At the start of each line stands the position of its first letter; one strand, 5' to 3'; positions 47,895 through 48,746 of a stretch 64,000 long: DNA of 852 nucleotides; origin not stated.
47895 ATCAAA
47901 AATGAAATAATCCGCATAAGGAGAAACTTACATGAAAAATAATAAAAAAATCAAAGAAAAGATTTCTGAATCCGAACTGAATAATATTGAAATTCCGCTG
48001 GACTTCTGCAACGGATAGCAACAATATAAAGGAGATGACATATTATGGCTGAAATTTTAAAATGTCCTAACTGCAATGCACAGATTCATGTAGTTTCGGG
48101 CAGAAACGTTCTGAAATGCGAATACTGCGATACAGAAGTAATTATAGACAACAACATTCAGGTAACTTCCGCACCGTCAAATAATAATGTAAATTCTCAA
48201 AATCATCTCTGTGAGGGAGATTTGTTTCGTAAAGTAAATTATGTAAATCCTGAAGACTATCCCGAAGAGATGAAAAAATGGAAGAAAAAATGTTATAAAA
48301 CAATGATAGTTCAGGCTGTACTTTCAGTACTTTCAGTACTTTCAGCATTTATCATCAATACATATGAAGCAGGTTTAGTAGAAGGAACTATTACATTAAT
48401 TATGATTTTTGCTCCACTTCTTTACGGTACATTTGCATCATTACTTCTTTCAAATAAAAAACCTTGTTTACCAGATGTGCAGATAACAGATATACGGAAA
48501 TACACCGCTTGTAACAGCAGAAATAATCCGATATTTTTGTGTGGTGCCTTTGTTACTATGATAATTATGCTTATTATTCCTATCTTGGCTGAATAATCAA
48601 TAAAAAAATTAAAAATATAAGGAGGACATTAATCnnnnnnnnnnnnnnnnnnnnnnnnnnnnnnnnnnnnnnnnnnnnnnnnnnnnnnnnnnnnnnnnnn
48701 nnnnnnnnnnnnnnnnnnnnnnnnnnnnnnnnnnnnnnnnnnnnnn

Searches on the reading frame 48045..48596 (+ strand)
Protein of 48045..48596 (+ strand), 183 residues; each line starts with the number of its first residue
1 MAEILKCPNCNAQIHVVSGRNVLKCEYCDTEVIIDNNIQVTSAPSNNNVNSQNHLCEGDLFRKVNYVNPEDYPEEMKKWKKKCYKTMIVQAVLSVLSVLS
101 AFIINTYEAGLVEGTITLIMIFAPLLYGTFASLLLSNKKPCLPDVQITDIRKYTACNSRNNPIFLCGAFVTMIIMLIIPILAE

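Call 6: search_protein_families(library=pfam, proteins=[window:48045-48596:+], max_evalue=0.1)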
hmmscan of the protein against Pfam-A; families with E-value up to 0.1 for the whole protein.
window:48045-48596:+ (183 aa): 8 families
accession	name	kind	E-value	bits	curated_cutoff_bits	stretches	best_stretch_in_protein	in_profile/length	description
PF21344.3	Zn_ribbon_LysW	-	0.014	15.4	27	0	3-19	20-36/46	Alpha-aminoadipate carrier protein LysW-like, globular domain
PF02591.20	Zn_ribbon_9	-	0.016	15.7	29.1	0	3-12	22-31/33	C4-type zinc ribbon domain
PF22191.2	IBR_1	-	0.02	15.2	27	1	4-30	3-29/47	IBR domain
PF18319.7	Zn_ribbon_PriA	-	0.026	14.9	26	1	7-30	1-24/27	PriA DNA helicase Cys-rich region (CRR) domain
PF01485.27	IBR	-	0.032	14.7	24.3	1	3-31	17-50/65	IBR domain, a half RING-finger domain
PF22747.2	Zn_ribbon_DUF2089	-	0.045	14.3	27.6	0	7-32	1-22/32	DUF2089 zinc ribbon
PF23520.1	Microp_apicomplexa_11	-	0.056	14.1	27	0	97-133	23-59/94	Apicomplexa microprotein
PF01396.24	Zn_ribbon_Top1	-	0.068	13.4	32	0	6-21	3-18/39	Topoisomerase DNA binding C4 zinc finger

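Call 9: find_homologous_proteins(query=window:48045-48596:+, max_evalue=0.001)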
Query window:48045-48596:+ (183 aa): 14 proteins with E <= 0.001 among 160 candidates.
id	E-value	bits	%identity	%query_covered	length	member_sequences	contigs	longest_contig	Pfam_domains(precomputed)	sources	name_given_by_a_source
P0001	2.5e-117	407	100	100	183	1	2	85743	-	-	-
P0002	1.0e-59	219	56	97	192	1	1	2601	-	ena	-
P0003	9.9e-56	206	53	97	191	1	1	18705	-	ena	-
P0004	1.7e-26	111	42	97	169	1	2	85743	-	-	-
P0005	1.0e-17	82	42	80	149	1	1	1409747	-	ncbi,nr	ncbi:MAG: hypothetical protein NC177_00125 [Ruminococcus flavefaciens]|nr:hypothetical protein [Rumi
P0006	1.1e-16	79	39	80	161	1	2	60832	-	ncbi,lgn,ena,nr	ncbi:MAG: hypothetical protein K2K89_07090 [Ruminococcus sp.]|nr:hypothetical protein [Ruminococcus 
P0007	2.1e-16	78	37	97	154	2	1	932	-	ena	-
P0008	2.5e-16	78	36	95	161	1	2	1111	-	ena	-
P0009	1.2e-15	75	36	97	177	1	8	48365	-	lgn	-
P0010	9.3e-14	69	34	80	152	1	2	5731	-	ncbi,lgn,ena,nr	ncbi:MAG: hypothetical protein K2J40_06955 [Ruminococcus sp.]|nr:hypothetical protein [Ruminococcus 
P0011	3.5e-12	64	61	28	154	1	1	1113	-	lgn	-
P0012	8.6e-12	63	35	95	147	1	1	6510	-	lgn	-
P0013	1.7e-11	62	31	80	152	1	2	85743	-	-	-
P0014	7.2e-9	53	61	25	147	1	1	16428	-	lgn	-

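Call 10: find_encoding_contigs(protein=P0003, flank=8000, max_places=4)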
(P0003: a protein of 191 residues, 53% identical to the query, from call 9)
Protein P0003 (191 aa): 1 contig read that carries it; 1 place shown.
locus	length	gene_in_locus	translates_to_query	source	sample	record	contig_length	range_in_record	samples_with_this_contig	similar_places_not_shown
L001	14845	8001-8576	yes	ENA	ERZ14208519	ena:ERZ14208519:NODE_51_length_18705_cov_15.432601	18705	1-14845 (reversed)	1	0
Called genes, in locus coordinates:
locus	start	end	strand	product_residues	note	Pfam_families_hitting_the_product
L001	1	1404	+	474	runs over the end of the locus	PF13537:GATase_7 (weak)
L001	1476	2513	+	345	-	PF00586:AIRS, PF02769:AIRS_C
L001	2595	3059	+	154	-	PF12158:DUF3592 (weak)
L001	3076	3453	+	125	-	PF05154:TM2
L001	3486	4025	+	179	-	PF05154:TM2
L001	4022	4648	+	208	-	PF00551:Formyl_trans_N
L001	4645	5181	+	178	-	-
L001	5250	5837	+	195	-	-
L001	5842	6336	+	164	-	PF22481:DUF6985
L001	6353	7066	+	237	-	PF07826:IMP_cyclohyd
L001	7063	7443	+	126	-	-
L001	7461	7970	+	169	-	-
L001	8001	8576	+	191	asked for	-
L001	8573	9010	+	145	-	-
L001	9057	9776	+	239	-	-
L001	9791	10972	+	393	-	PF01808:AICARFT_IMPCHas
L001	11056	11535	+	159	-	-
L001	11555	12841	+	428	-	PF02844:GARS_N, PF01071:GARS_A, PF02786:CPSase_L_D2 (weak), PF08442:ATP-grasp_2 (faint), PF02843:GARS_C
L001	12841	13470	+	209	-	-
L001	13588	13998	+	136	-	PF00011:HSP20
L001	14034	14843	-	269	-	?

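Call 11: find_encoding_contigs(protein=P0005, flank=8000, max_places=4)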
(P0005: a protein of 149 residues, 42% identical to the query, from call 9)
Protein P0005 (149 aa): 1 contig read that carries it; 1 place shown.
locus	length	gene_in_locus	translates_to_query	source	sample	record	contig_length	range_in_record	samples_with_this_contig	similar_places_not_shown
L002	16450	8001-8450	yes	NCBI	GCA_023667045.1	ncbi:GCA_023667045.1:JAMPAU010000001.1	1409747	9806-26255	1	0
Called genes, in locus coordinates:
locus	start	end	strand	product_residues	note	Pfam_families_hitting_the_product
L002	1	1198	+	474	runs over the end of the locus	PF13537:GATase_7 (weak)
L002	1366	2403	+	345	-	PF00586:AIRS, PF02769:AIRS_C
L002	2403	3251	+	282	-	-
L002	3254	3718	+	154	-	PF12158:DUF3592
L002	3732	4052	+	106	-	PF05154:TM2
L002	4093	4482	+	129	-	PF05154:TM2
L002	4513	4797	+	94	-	PF05154:TM2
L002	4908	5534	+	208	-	PF00551:Formyl_trans_N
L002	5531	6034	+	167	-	-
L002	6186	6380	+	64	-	PF22481:DUF6985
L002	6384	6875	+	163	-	PF22481:DUF6985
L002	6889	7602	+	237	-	PF07826:IMP_cyclohyd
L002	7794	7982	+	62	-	-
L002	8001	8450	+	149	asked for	-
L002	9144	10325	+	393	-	PF01808:AICARFT_IMPCHas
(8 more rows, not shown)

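Call 12: find_encoding_contigs(protein=P0006, flank=8000, max_places=4)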
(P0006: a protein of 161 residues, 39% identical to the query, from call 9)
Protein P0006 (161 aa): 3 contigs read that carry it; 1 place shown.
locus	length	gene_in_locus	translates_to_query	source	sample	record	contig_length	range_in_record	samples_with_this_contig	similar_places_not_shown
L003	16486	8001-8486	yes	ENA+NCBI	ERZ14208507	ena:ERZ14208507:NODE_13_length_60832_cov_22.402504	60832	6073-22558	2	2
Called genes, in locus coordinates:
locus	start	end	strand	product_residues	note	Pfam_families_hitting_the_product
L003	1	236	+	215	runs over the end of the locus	-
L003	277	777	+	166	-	PF00731:AIRC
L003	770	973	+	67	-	PF20037:DUF6440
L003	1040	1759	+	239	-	PF01259:SAICAR_synt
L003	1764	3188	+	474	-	PF13537:GATase_7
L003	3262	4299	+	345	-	PF00586:AIRS, PF02769:AIRS_C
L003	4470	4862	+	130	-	PF05154:TM2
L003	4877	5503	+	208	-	PF00551:Formyl_trans_N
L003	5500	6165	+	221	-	-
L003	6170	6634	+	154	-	PF22481:DUF6985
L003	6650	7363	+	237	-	PF07826:IMP_cyclohyd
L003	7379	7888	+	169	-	-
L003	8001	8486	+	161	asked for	-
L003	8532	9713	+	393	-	PF01808:AICARFT_IMPCHas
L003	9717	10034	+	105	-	-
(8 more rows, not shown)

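Call 19: find_encoding_contigs(protein=window:48045-48596:+, flank=5000, max_places=6)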
Protein window:48045-48596:+ (183 aa): 1 contig read that carries it; 1 place shown.
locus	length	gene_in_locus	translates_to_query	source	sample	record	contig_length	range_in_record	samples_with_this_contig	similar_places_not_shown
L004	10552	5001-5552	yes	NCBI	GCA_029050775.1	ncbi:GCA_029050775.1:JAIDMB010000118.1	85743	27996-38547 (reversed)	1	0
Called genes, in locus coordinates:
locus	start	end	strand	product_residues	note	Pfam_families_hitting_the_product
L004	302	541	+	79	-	PF05154:TM2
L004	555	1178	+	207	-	PF00551:Formyl_trans_N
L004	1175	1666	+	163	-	PF22481:DUF6985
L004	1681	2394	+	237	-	PF07826:IMP_cyclohyd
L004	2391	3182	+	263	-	PF05593:RHS_repeat (faint)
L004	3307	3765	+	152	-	-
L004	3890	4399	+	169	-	-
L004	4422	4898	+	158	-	-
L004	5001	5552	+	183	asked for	-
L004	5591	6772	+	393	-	PF01808:AICARFT_IMPCHas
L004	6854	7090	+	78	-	-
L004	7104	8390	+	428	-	PF02844:GARS_N, PF01071:GARS_A, PF02786:CPSase_L_D2 (weak), PF08442:ATP-grasp_2 (faint), PF02843:GARS_C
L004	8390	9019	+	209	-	-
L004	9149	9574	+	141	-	PF00011:HSP20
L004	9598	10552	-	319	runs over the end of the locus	PF02517:Rce1-like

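Call 20: find_encoding_contigs(protein=P0009, flank=6000, max_places=8)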
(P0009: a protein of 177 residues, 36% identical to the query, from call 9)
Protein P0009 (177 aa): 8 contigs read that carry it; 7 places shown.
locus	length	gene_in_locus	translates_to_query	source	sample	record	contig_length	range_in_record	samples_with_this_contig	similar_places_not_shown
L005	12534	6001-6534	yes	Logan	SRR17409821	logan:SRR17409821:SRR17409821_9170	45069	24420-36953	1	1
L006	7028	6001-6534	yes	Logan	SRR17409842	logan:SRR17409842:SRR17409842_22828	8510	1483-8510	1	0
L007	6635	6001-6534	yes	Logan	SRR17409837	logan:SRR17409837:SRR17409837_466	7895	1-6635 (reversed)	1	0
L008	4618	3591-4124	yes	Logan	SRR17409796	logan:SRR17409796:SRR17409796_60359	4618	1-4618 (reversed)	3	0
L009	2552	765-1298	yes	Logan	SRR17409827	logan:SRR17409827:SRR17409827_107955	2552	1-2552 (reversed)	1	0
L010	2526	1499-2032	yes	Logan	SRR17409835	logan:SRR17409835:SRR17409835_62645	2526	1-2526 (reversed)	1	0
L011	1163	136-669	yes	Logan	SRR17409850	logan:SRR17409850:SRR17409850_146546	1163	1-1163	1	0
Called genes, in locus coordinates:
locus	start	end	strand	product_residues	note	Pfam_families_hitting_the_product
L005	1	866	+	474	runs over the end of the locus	PF13537:GATase_7 (weak)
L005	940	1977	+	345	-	PF00586:AIRS, PF02769:AIRS_C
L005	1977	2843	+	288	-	-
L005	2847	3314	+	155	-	PF12158:DUF3592 (weak)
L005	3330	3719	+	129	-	PF05154:TM2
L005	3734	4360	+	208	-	PF00551:Formyl_trans_N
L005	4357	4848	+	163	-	PF22481:DUF6985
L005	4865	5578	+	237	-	PF07826:IMP_cyclohyd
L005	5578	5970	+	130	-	-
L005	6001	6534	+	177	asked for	-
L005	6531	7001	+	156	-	-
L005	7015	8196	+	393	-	PF01808:AICARFT_IMPCHas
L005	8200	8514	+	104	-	-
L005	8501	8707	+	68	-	-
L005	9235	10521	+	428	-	PF02844:GARS_N, PF01071:GARS_A, PF02786:CPSase_L_D2, PF02843:GARS_C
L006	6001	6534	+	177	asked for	-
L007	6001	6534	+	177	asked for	-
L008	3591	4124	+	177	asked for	-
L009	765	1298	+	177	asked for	-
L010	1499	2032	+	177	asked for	-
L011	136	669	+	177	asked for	-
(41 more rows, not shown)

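Call 23: find_encoding_contigs(protein=P0010, flank=6000, max_places=4)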
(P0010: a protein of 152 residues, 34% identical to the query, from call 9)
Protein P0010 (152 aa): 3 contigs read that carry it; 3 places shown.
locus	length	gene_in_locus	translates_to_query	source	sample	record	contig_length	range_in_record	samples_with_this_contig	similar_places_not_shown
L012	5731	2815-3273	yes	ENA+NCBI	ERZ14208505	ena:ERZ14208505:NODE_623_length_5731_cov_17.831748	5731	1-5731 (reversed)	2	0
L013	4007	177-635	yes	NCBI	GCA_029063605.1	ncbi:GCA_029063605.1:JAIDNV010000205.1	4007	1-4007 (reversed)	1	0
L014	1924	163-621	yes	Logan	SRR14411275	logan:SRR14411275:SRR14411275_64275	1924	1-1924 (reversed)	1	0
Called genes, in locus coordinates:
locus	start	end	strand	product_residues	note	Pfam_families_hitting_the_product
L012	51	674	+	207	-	PF00551:Formyl_trans_N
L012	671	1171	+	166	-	PF22481:DUF6985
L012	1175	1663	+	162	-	PF22481:DUF6985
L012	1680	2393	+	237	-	PF07826:IMP_cyclohyd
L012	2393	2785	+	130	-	-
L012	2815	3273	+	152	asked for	-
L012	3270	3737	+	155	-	-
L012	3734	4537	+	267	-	-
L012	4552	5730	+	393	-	PF01808:AICARFT_IMPCHas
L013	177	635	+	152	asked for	-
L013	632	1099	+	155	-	-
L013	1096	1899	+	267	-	-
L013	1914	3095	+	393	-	PF01808:AICARFT_IMPCHas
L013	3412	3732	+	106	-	-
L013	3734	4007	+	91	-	?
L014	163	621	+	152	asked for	-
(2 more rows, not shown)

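Call 24: find_encoding_contigs(protein=P0002, flank=6000, max_places=4)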
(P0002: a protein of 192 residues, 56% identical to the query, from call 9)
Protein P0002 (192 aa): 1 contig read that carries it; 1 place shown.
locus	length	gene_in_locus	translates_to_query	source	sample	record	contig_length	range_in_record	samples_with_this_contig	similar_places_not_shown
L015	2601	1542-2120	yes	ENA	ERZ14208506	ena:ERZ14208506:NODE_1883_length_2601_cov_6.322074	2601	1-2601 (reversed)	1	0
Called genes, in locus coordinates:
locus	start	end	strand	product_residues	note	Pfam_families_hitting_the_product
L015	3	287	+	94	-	?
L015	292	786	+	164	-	PF22481:DUF6985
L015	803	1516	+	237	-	PF07826:IMP_cyclohyd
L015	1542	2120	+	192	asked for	-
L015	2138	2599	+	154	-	?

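Call 25: find_encoding_contigs(protein=P0014, flank=6000, max_places=4)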
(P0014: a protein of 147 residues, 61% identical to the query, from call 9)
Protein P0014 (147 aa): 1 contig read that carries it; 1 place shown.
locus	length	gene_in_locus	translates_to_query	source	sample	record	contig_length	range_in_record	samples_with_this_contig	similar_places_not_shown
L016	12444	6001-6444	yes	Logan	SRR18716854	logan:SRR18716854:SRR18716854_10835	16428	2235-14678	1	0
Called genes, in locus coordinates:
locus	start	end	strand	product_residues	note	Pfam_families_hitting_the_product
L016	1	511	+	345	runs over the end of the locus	PF00586:AIRS, PF02769:AIRS_C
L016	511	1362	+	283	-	-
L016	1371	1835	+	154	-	PF12158:DUF3592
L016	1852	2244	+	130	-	PF05154:TM2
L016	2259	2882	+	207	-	PF00551:Formyl_trans_N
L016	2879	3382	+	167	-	-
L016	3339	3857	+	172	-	PF22481:DUF6985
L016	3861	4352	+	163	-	PF22481:DUF6985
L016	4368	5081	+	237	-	PF07826:IMP_cyclohyd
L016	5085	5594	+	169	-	-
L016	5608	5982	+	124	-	-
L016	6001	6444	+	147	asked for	-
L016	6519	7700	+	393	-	PF01808:AICARFT_IMPCHas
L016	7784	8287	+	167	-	-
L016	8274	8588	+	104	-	-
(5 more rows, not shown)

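Call 30: find_related_loci(query=A1, collection=genome_contigs, flank=6000)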
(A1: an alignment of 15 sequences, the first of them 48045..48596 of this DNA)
Query A1 (183 aa) in genome_contigs; peptide patterns used: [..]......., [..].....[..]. (x = any residue, [..] = any of these).
137 stretches matched a pattern; 54 encode a relative of the query (tblastn E <= 1e-3); 54 distinct loci.
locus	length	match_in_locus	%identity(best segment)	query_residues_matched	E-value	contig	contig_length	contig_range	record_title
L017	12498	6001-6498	39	1-178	4e-30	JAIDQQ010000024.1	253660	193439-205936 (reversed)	MAG: Ruminococcus sp. isolate SC0360_S7_1 SC0360_S7_1_contig_24, whole genome shotgun sequence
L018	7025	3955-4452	38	1-178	2e-28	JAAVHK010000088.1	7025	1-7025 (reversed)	MAG: Ruminococcus sp. isolate Mgla_MAG_17-bin_14 c_000000080886, whole genome shotgun sequence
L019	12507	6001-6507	41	1-178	2e-27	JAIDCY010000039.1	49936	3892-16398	MAG: Ruminococcus sp. isolate SC0309_S10_5 SC0309_S10_5_contig_39, whole genome shotgun sequence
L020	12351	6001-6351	42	1-146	3e-26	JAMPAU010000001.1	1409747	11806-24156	MAG: Ruminococcus flavefaciens isolate NALB_7813_7 Scaffold_#1__SCF_001__1408647_bp, whole genome shotgun sequence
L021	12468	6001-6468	37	1-178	1e-25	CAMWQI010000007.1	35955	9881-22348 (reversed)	MAG TPA_asm: uncultured Ruminococcus sp. isolate SRR14411280_bin.2_metawrap_v1.3_MAG genome assembly, contig: NODE.11_le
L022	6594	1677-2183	39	1-175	3e-25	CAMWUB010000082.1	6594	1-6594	MAG TPA_asm: uncultured Ruminococcus sp. isolate SRR14411279_bin.3_metawrap_v1.3_MAG genome assembly, contig: NODE.658_l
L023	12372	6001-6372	32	1-144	2e-21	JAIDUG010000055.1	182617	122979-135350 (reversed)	MAG: Ruminococcus sp. isolate SC0367_S14_6 SC0367_S14_6_contig_55, whole genome shotgun sequence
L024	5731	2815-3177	34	1-146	4e-20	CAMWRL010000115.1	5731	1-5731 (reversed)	MAG TPA_asm: uncultured Ruminococcus sp. isolate SRR14411275_bin.4_metawrap_v1.3_MAG genome assembly, contig: NODE.623_l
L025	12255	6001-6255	50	1-96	4e-18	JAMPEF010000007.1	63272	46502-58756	MAG: Alistipes senegalensis isolate NALB_7823_19 Scaffold_#7__SCF_007___63272_bp, whole genome shotgun sequence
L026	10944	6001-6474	34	1-146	1e-14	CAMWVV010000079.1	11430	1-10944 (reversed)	MAG TPA_asm: uncultured Ruminococcus sp. isolate SRR14411294_bin.3_metawrap_v1.3_MAG genome assembly, contig: NODE.390_l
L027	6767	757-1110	24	1-146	4e-11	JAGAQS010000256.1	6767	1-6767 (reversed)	MAG: Ruminococcus sp. isolate RGIG8687 Water_deer_Colon-2__c375090, whole genome shotgun sequence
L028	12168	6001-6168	39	7-58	2e-8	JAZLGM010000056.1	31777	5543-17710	MAG: Ruminococcus sp. isolate T1900044997_TA20190059.MAGScoT_cleanbin_000012 SGB_4253_k141_435581, whole genome shotgun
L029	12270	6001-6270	29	4-105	2e-8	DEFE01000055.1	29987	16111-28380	MAG TPA_asm: Lachnospiraceae bacterium UBA2860 UBA2860_contig_8335, whole genome shotgun sequence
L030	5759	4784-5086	28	3-117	1e-7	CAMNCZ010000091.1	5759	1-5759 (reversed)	MAG: uncultured Eubacteriaceae bacterium isolate SRR873598_bin.135_metaWRAP_v1.3_MAG genome assembly, contig: NODE.34082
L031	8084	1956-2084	47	6-48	1e-7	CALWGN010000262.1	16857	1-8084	MAG: uncultured Lachnospiraceae bacterium isolate E0_LS__bin228 genome assembly, contig: E0_LS__k127_721248, whole genom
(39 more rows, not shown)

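Call 35: search_protein_families(library=ncbifam, proteins=[window:48045-48596:+], max_evalue=0.01)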
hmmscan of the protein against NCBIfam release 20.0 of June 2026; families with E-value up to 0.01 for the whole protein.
window:48045-48596:+ (183 aa): 2 families
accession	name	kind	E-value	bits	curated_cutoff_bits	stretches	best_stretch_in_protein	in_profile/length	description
TIGR02098.1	MJ0042_CXXC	domain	0.0045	16.6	20.9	0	5-18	3-16/38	MJ0042-type zinc finger domain-containing protein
TIGR00595.1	priA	equivalog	0.0074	14.9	230.35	0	4-34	225-255/509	replication restart helicase PriA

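Call 36: search_protein_families(library=padloc, proteins=[window:48045-48596:+], max_evalue=0.01)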
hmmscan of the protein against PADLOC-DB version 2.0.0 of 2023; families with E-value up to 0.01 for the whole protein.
window:48045-48596:+ (183 aa): 1 family
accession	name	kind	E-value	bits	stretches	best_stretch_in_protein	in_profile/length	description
PDLC03353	MTase_II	-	0.0075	13.8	1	38-94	30-77/260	Type II methyltransferase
